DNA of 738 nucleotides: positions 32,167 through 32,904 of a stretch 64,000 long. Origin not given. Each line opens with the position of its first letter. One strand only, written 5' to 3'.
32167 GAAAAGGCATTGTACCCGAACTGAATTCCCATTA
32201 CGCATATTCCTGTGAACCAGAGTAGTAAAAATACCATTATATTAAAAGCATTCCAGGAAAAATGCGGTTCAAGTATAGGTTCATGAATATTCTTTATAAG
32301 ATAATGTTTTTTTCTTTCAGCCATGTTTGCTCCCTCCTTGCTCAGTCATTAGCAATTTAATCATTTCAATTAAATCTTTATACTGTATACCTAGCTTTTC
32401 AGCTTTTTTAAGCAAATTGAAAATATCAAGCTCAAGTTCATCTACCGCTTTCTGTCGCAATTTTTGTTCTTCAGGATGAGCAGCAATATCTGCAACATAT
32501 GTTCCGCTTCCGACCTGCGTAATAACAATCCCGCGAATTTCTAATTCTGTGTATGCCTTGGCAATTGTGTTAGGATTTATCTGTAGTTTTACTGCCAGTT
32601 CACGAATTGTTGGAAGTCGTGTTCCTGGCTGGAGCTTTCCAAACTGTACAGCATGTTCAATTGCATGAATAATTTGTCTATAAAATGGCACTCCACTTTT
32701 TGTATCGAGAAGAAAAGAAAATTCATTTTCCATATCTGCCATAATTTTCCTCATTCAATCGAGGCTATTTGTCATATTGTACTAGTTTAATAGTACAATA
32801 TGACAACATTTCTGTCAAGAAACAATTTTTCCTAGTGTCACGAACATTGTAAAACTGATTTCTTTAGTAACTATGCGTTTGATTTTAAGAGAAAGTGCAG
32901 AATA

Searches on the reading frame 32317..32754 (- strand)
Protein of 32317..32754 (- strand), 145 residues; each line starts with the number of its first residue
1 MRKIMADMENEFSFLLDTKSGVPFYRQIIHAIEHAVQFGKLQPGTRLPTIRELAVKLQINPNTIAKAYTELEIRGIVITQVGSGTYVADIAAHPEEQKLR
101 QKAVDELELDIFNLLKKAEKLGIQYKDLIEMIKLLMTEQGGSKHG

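Call 10: search_protein_families(library=pfam, proteins=[window:32317-32754:-])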
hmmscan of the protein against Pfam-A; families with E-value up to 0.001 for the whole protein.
window:32317-32754:- (145 aa): 1 family
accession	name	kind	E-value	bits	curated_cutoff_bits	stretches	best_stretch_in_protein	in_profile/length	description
PF00392.27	GntR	-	6.6e-16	58.2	27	1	25-87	2-64/64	Bacterial regulatory proteins, gntR family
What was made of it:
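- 32317..32754 (-): Gene for a YtrA-subfamily GntR regulator. The longest ORF gives 145 aa. The more likely start is the ATG at 32742, which gives 141 aa and is preceded by GAGGA at 32752-32748. Pfam GntR matches residues 25-87 at 6.6e-16 (call 10).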

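Call 11: search_protein_families(library=ncbifam, proteins=[window:32317-32754:-])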
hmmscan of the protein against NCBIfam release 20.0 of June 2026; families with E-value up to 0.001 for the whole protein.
window:32317-32754:- (145 aa): 22 families
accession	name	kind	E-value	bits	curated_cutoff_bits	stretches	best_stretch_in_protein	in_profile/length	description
NF052286.1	ecto_TF_EhuR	exception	2.5e-20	72.5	480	1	22-107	10-96/458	MocR-like ectoine utilization transcription factor EhuR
NF053730.1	TransRegRv1152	equivalog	8.1e-20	70.9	170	1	15-90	8-83/120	Rv1152 family transcriptional regulator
NF052282.1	PLP_TF_PdxR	equivalog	1.1e-18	67.5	320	1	23-101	1-77/448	MocR-like pyridoxine biosynthesis transcription factor PdxR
NF052281.1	rhizopine_MocR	equivalog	2.4e-17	62.8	650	1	14-104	9-99/479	rhizopine catabolism transcriptional regulator MocR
NF047563.1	modulin_PmtR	equivalog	7.6e-17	61.5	200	1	14-139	3-124/125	PSM export ABC transporter transcriptional regulator PmtR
NF052290.2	MocR_like_YczR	exception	1.7e-14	53.4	487.4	1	19-110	14-106/458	MocR-like transcription factor YczR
NF012025.0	PRK15481.1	equivalog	3.5e-14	52.3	573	1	27-93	10-76/432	MocR-like B6 salvage transcription factor PtsJ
TIGR02325.1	C_P_lyase_phnF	equivalog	2.1e-12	47.1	156.8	1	18-89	3-74/238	phosphonate metabolism transcriptional regulator PhnF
TIGR02018.2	his_ut_repres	equivalog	2e-09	37.2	220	1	25-93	1-69/226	histidine utilization transcriptional repressor HutC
NF007741.0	PRK10421.1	equivalog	3.5e-09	36.4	311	1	27-100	11-84/262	transcriptional regulator LldR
NF052285.1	GABA_TF_GabR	exception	6e-09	35.2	600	1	25-106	1-82/456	MocR-like transcriptional regulator GabR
NF007001.0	PRK09464.1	equivalog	3.1e-08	33.5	330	1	28-89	15-76/254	pyruvate dehydrogenase complex transcriptional repressor PdhR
NF007292.0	PRK09764.1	equivalog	1.2e-07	31.2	281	1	22-89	4-71/240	GntR family transcriptional regulator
NF041547.1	GntR_LSA1692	equivalog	3.4e-07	30.1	275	1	24-89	2-67/233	GntR family transcriptional regulator, LSA1692 subfamily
NF008491.0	PRK11402.1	subfamily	3.4e-07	30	269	1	16-88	4-76/243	GntR family transcriptional regulator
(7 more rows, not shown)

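Call 12: find_related_loci(query=window:32317-32754:-, collection=genome_contigs, flank=5000)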
Query window:32317-32754:- (145 aa) in genome_contigs; peptide patterns used: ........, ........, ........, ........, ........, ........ (x = any residue, [..] = any of these).
295 stretches matched a pattern; 4 encode a relative of the query (tblastn E <= 1e-3); 4 distinct loci.
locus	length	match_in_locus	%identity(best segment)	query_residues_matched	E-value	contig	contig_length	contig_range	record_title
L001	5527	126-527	76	5-138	2e-67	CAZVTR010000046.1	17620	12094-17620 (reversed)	MAG TPA_asm: uncultured Treponemataceae bacterium isolate binchicken_co135_161 genome assembly, contig: NODE_5007_length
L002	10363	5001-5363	37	7-132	3e-22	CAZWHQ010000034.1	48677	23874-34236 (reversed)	MAG TPA_asm: uncultured Eubacteriales bacterium isolate binchicken_co275_153 genome assembly, contig: NODE_648_length_48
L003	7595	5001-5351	31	16-137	3e-12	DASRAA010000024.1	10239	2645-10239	MAG TPA_asm: Candidatus Binatia bacterium isolate SMAG_U11106 k141_4402870, whole genome shotgun sequence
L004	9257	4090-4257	36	16-71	1e-7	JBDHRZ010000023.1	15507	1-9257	MAG: Rhodoferax sp. isolate AS-MICRO-3CA.237 NODE_17704_length_15507_cov_3.155791, whole genome shotgun sequence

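Call 15: find_related_loci(query=window:32317-32754:-, collection=metagenome_contigs, flank=3000)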
Query window:32317-32754:- (145 aa) in metagenome_contigs; peptide patterns used: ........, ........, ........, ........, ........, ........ (x = any residue, [..] = any of these).
391 stretches matched a pattern; 4 encode a relative of the query (tblastn E <= 1e-3); 4 distinct loci.
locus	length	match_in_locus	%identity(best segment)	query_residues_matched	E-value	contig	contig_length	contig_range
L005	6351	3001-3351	31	16-137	8e-13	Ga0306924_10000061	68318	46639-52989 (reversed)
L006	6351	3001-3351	31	16-137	8e-13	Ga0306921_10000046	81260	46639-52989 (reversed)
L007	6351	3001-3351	31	16-137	8e-13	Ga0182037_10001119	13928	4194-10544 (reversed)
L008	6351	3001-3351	31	16-137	2e-12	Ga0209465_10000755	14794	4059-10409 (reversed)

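Call 16: find_homologous_proteins(query=window:32317-32754:-)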
Query window:32317-32754:- (145 aa): 1472 proteins with E <= 0.001 among 1502 candidates; the best 120 are listed.
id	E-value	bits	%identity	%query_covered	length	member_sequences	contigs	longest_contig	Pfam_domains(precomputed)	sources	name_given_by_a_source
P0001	3.2e-87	307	100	100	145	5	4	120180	PF00392.28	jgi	-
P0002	1.8e-62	227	76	97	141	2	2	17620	PF00392.28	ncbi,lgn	-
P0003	1.2e-56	208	69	97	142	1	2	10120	PF00392.28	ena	-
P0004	1.5e-55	205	70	97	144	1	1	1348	PF00392.28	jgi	jgi:GntR family transcriptional regulator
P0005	4.9e-53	197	65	97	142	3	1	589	PF00392.28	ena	-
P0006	2.3e-34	136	58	83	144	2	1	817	PF00392.28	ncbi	-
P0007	5.6e-34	135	56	86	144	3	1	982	PF00392.28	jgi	jgi:GntR family transcriptional regulator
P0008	1.3e-33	134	57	86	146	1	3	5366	PF00392.28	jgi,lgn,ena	-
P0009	1.4e-33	134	58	84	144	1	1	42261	PF00392.28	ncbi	-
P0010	2.2e-33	133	56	90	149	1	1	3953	PF00392.28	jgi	jgi:GntR family transcriptional regulator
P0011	5.2e-33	132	57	84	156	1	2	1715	PF00392.28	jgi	jgi:GntR family transcriptional regulator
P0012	8.4e-33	131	57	85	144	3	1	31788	PF00392.28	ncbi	-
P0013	1.2e-32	131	56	88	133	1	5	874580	PF00392.28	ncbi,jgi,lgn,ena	jgi:GntR family transcriptional regulator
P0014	1.8e-32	130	53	92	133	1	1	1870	PF00392.28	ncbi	-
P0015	2.2e-32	130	52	88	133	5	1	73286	PF00392.28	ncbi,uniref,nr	ncbi:GntR family transcriptional regulator [Treponema sp. J25]|uniref:GntR family transcriptional re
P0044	5.2e-31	126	54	86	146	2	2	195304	PF00392.28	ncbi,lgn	-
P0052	9.5e-31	125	54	88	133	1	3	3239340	PF00392.28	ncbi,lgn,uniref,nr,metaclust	ncbi:GntR family transcriptional regulator [Gracilinema caldarium]|uniref:Transcriptional regulator,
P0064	1.4e-30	124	55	83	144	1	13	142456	PF00392.28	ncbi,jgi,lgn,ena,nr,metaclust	ncbi:MAG: GntR family transcriptional regulator [Spirochaetes bacterium GWD1_27_9]|nr:MAG: GntR fami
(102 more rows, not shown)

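Call 17: find_encoding_contigs(protein=P0001, flank=3000, max_places=6)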
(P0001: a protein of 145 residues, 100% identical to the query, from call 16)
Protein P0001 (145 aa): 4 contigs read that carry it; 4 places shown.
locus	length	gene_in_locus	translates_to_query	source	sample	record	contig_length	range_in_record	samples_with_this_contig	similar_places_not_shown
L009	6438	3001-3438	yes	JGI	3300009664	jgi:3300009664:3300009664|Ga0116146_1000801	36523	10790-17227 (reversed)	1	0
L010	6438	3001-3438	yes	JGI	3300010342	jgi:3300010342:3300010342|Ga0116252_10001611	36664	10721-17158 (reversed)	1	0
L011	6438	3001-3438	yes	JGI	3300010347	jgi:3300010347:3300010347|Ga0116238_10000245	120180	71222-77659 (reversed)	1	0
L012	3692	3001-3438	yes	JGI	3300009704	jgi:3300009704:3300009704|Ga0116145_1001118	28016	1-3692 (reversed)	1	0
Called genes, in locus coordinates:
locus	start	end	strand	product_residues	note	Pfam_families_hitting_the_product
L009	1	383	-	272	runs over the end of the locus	PF00528:BPD_transp_1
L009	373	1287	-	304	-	PF00528:BPD_transp_1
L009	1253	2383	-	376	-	PF00005:ABC_tran, PF13304:AAA_21 (faint), PF08402:TOBE_2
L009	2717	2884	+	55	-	-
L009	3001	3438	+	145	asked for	PF00392:GntR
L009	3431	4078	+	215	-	PF01145:Band_7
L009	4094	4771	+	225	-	PF00005:ABC_tran, PF02463:SMC_N (faint), PF13304:AAA_21 (faint)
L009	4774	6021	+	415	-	PF12704:MacB_PCD, PF02687:FtsX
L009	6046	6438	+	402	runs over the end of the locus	PF12704:MacB_PCD, PF02687:FtsX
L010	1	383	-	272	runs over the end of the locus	PF00528:BPD_transp_1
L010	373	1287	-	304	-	PF00528:BPD_transp_1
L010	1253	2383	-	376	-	PF00005:ABC_tran, PF13304:AAA_21 (faint), PF08402:TOBE_2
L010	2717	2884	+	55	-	-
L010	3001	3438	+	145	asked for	PF00392:GntR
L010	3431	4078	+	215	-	PF01145:Band_7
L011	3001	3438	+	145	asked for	PF00392:GntR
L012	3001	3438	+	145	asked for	PF00392:GntR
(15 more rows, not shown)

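Call 18: find_encoding_contigs(protein=P0003, flank=3000, max_places=4)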
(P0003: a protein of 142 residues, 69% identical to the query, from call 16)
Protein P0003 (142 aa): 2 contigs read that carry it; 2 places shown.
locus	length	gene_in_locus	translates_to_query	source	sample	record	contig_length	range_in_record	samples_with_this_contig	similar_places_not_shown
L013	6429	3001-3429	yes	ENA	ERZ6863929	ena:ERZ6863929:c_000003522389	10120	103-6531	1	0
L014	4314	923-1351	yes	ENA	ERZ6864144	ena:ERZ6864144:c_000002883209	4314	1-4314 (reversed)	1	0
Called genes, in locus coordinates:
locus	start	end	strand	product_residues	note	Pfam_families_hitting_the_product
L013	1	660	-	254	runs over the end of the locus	?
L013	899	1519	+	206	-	-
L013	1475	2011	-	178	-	-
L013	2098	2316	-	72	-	-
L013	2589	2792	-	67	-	-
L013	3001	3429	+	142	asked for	PF00392:GntR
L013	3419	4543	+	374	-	PF01145:Band_7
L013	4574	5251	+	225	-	PF00005:ABC_tran, PF02463:SMC_N (faint), PF13304:AAA_21 (faint)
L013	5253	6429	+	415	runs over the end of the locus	PF12704:MacB_PCD, PF02687:FtsX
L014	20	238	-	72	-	-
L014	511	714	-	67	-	-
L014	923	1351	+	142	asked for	PF00392:GntR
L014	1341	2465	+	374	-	PF01145:Band_7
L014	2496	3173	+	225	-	PF00005:ABC_tran, PF02463:SMC_N (faint), PF13304:AAA_21 (faint)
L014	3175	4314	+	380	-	?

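Call 19: find_encoding_contigs(protein=P0004, flank=3000, max_places=4)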
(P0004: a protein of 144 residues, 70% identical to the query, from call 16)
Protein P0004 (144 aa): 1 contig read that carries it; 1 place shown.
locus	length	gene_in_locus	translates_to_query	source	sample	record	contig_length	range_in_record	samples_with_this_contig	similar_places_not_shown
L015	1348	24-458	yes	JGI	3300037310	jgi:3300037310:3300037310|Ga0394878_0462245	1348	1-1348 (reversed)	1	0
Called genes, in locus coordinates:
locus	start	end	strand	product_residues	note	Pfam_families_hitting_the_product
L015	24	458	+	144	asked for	PF00392:GntR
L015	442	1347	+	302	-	?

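Call 21: find_encoding_contigs(protein=P0013, flank=3000, max_places=2)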
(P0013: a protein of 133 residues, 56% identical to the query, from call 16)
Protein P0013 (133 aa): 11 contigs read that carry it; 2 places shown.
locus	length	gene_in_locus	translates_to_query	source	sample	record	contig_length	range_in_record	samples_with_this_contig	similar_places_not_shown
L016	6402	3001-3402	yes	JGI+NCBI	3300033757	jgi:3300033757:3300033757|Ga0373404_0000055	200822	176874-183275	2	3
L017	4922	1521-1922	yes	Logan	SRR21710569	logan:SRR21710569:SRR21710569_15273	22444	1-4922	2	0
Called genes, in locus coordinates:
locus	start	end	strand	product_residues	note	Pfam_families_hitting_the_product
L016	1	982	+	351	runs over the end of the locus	PF00356:LacI, PF00532:Peripla_BP_1, PF13407:Peripla_BP_4, PF13377:Peripla_BP_3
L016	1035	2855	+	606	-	PF07881:Fucose_iso_N1, PF07882:Fucose_iso_N2, PF02952:Fucose_iso_C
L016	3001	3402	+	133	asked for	PF00392:GntR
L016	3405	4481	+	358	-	PF01145:Band_7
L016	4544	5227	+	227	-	PF02463:SMC_N (faint), PF00005:ABC_tran, PF13304:AAA_21 (weak)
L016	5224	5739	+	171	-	-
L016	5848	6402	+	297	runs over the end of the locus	PF02687:FtsX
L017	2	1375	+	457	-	?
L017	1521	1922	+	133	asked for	PF00392:GntR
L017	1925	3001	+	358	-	PF01145:Band_7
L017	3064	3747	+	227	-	PF02463:SMC_N (faint), PF00005:ABC_tran, PF13304:AAA_21 (weak)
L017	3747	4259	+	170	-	-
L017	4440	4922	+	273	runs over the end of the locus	PF02687:FtsX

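Call 22: find_encoding_contigs(protein=P0052, flank=3000, max_places=1)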
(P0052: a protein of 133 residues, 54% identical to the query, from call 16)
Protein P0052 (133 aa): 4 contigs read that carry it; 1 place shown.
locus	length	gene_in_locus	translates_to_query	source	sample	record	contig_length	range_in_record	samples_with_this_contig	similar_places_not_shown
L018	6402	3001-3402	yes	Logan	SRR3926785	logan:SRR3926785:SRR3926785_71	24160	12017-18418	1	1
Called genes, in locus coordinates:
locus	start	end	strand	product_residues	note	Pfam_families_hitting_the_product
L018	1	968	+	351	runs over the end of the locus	PF00356:LacI, PF00532:Peripla_BP_1, PF13407:Peripla_BP_4, PF13377:Peripla_BP_3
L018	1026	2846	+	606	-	PF07881:Fucose_iso_N1, PF07882:Fucose_iso_N2, PF02952:Fucose_iso_C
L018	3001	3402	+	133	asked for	PF00392:GntR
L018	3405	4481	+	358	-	PF01145:Band_7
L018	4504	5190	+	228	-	PF02463:SMC_N (faint), PF00005:ABC_tran, PF13304:AAA_21 (weak)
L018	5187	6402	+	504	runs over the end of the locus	PF02687:FtsX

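Call 23: find_encoding_contigs(protein=P0009, flank=3000, max_places=1)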
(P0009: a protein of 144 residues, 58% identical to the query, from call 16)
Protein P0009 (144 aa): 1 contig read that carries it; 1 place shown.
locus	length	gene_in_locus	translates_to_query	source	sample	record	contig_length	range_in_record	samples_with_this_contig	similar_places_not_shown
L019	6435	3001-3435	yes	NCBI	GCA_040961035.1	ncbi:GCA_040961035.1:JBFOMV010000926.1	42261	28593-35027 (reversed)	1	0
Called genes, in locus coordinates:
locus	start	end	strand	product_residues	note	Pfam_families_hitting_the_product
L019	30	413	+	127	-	PF13366:PDDEXK_3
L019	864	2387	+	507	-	PF01595:CNNM, PF00571:CBS (weak), PF00359:PTS_EIIA_2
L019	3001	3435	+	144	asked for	PF00392:GntR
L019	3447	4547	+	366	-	PF01145:Band_7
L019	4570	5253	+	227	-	PF02463:SMC_N (faint), PF00005:ABC_tran, PF13304:AAA_21 (faint)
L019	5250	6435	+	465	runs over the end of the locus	PF12704:MacB_PCD (weak), PF02687:FtsX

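Call 24: find_encoding_contigs(protein=P0064, flank=3000, max_places=1)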
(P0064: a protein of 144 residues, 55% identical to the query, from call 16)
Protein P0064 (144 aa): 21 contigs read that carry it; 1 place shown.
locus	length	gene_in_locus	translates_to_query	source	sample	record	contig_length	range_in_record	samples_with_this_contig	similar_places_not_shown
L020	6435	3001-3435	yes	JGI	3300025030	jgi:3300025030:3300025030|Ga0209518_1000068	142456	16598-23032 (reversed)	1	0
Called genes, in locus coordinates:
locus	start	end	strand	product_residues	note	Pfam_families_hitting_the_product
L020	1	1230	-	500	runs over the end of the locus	PF00072:Response_reg, PF00512:HisKA, PF02518:HATPase_c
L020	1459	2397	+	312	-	PF04754:Transposase_31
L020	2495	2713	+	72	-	-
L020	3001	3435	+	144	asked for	PF00392:GntR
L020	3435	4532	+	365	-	PF01145:Band_7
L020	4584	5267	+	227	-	PF02463:SMC_N (faint), PF13476:AAA_23 (faint), PF00005:ABC_tran, PF13304:AAA_21 (weak)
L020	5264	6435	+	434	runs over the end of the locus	PF12704:MacB_PCD (weak), PF02687:FtsX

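Call 25: find_encoding_contigs(protein=P0044, flank=3000, max_places=1)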
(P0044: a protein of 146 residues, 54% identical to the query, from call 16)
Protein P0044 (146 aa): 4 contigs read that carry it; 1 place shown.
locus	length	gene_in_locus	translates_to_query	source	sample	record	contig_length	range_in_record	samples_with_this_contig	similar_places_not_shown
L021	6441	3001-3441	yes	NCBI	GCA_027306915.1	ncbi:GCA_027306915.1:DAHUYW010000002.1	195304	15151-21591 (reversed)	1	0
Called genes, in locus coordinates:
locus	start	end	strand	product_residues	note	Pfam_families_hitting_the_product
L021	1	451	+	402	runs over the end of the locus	PF00180:Iso_dh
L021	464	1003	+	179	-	PF18917:LiaI-LiaF-like_TM1 (faint), PF22570:LiaF-TM (faint)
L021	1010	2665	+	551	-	PF13176:TPR_7 (faint), PF13181:TPR_8 (faint), PF13429:TPR_15 (faint), PF25062:ARM_TT21_N (faint), PF07719:TPR_2 (faint), PF13428:TPR_14 (faint), PF13432:TPR_16 (faint), PF14559:TPR_19 (weak), +3 more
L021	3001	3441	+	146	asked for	PF00392:GntR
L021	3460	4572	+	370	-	PF01145:Band_7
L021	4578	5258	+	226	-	PF00005:ABC_tran, PF02463:SMC_N (faint), PF13304:AAA_21 (weak)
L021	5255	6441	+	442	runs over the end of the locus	PF02687:FtsX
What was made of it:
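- On YtrA subfamily of GntR transcription factors: The same order occurs in L013 and L016-L021 (calls 18, 21-25).
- The operon GntR-Band_7-ABC_tran-FtsX is conserved in seven spirochaete lineages (calls 17, 18, 21-25).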

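Call 46: search_solved_structures(query=window:32317-32754:-, max_evalue=0.001, show_alignments=1)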
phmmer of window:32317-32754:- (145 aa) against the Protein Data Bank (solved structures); distinct sequences matched with E-value up to 0.001: 18.
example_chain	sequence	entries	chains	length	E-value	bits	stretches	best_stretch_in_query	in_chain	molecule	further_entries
4ham_A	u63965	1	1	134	1.6e-17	67.2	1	13-113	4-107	Lmo2241 protein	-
4r1h_A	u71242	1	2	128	5.1e-15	59.1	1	21-134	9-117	Lmo0741 protein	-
3by6_A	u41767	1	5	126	1.8e-12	50.9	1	22-120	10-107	Predicted transcriptional regulator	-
3neu_A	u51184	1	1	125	1.4e-11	48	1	22-131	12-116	Lin1836 protein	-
6sbs_A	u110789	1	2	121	6.4e-10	42.6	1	16-82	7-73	Regulatory protein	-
3tqn_A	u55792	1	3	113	7.3e-08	36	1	22-129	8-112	Transcriptional regulator, GntR family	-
2ra5_A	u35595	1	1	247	1.1e-06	32.2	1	15-89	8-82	Putative transcriptional regulator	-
4u0y_A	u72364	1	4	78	1.1e-06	32.1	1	17-87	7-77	HTH-type transcriptional repressor YvoA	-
3ic7_A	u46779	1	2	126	1.2e-06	32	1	19-132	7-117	Putative transcriptional regulator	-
8pqm_A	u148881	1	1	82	3.3e-06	30.6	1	24-89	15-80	FadR family transcriptional regulator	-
4u0v_A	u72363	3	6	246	4e-06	30.4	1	17-89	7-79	HTH-type transcriptional repressor YvoA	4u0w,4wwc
2wv0_A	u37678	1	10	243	4.6e-06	30.1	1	17-89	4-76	HTH-TYPE TRANSCRIPTIONAL REPRESSOR YVOA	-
5kvr_A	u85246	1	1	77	5.2e-06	30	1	30-87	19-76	Pyruvate dehydrogenase complex repressor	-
4egy_A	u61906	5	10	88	5.3e-06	30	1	15-88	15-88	Arabinose metabolism transcriptional repressor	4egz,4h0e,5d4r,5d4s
2du9_A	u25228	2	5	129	2.1e-05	28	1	22-90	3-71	Predicted transcriptional regulators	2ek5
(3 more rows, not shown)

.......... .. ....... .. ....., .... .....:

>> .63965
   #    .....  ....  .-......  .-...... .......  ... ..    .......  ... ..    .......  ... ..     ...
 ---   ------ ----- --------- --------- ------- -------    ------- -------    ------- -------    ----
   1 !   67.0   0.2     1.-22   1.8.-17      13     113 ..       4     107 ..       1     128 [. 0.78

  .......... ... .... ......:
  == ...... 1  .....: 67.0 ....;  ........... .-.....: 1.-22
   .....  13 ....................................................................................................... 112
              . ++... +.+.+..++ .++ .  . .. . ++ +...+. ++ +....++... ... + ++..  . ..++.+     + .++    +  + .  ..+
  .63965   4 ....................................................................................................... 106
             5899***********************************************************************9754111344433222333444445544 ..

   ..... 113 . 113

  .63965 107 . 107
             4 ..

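Call 64: predict_structure(alignment_id=A3)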
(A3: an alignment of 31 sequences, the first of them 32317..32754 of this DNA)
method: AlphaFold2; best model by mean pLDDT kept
length: 145 residues; sequences in the alignment: 31
mean_pLDDT: 80.6   pTM: 0.61
mean pLDDT of the five models: 80.6, 79.9, 79.6, 79.4, 79.1
residues with pLDDT >= 90: 41; 70-90: 75; 50-70: 24; < 50: 5
segments of 3 or more residues with pLDDT < 50: none
pLDDT, mean of each block of 10 residues (from residue 1): 53 81 91 85 89 89 93 90 83 63 81 90 87 71 47
secondary structure, 60 per line:
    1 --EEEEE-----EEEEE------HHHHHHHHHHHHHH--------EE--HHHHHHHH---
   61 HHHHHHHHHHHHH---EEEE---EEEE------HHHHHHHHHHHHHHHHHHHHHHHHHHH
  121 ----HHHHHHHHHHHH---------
elements in order: E3-7 E13-17 H24-37 H50-57 H61-73 E77-80 E84-87 H94-120 H125-136
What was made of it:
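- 32317..32754 (-): The AF2 model shows a winged helix-turn-helix plus two C-terminal helices (call 64).
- On YtrA subfamily of GntR transcription factors: The AF2 model shows three helices and a two-strand wing (call 64). The AF2 model has helices at 94-120 and 125-136 and nothing further (call 64).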

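Call 66: fold_search(model_id=the predicted structure, library=pdb)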
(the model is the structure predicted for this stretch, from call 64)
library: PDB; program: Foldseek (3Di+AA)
matches with E <= 10: 1733; with E <= 0.001: 55
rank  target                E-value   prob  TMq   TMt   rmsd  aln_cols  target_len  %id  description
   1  4ham                  7.3e-09  1.00  0.50  0.54   8.0       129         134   32  Crystal Structure of Transcriptional Antiterminator from Listeria monocytogenes EGD-e (released 2012-10-17)
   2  3by6_D                2.7e-08  1.00  0.47  0.56   7.7       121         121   26  Crystal structure of a transcriptional regulator from Oenococcus oeni (released 2008-02-19)
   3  3by6_A                4.0e-08  1.00  0.48  0.57   8.0       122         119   25  Crystal structure of a transcriptional regulator from Oenococcus oeni (released 2008-02-19)
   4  3by6_C                4.5e-08  1.00  0.48  0.57   8.2       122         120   25  Crystal structure of a transcriptional regulator from Oenococcus oeni (released 2008-02-19)
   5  3by6_B                4.5e-08  1.00  0.47  0.57   8.0       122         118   25  Crystal structure of a transcriptional regulator from Oenococcus oeni (released 2008-02-19)
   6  4r1h_B                8.5e-08  1.00  0.48  0.61   7.1       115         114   31  GntR family transcriptional regulator from Listeria monocytogenes (released 2014-08-20)
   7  3by6_E                1.7e-07  1.00  0.48  0.56   9.0       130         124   25  Crystal structure of a transcriptional regulator from Oenococcus oeni (released 2008-02-19)
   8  3neu                  6.8e-07  1.00  0.51  0.61   6.9       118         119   29  The crystal structure of a functionally-unknown protein lin1836 from Listeria innocua Clip11262 (released 2010-08-04)
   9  4r1h_A                8.2e-07  1.00  0.48  0.59   7.1       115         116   31  GntR family transcriptional regulator from Listeria monocytogenes (released 2014-08-20)
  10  2du9                  1.4e-06  1.00  0.48  0.59   9.1       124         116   27  crystal structure of the transcriptional factor from C.glutamicum (released 2007-07-24)
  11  6sbs_B                1.4e-06  1.00  0.48  0.60   9.6       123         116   27  YtrA from Sulfolobus acidocaldarius, a GntR-family transcription factor (released 2019-07-31)
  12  2ek5_A                6.6e-06  1.00  0.46  0.57   9.1       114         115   28  Crystal structure of the transcriptional factor from C.glutamicum at 2.2 angstrom resolution (released 2007-09-18)
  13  6sbs_A                7.0e-06  1.00  0.51  0.77   5.8        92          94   32  YtrA from Sulfolobus acidocaldarius, a GntR-family transcription factor (released 2019-07-31)
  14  2ek5_C                7.0e-06  1.00  0.46  0.55   8.9       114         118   28  Crystal structure of the transcriptional factor from C.glutamicum at 2.2 angstrom resolution (released 2007-09-18)
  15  2wv0_B                1.2e-05  1.00  0.48  0.29   1.5        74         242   31  Crystal structure of the GntR-HutC family member YvoA from Bacillus subtilis (released 2010-01-12)
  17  2ek5_B                1.8e-05  1.00  0.39  0.51  10.0       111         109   25  Crystal structure of the transcriptional factor from C.glutamicum at 2.2 angstrom resolution (released 2007-09-18)
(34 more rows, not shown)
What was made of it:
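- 32317..32754 (-): The best PDB sequence and fold matches are all short YtrA-type GntR proteins (calls 46, 66).
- On YtrA subfamily of GntR transcription factors: The top sequence and fold matches in the PDB are all 113-134-aa YtrA-type proteins, including 2ek5 and 6sbs (calls 46, 66).
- Its best PDB matches by sequence and by fold are all YtrA-type proteins: 4ham, 3by6, 4r1h, 3neu, 2du9/2ek5 and 6sbs (calls 10, 46, 64, 66).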
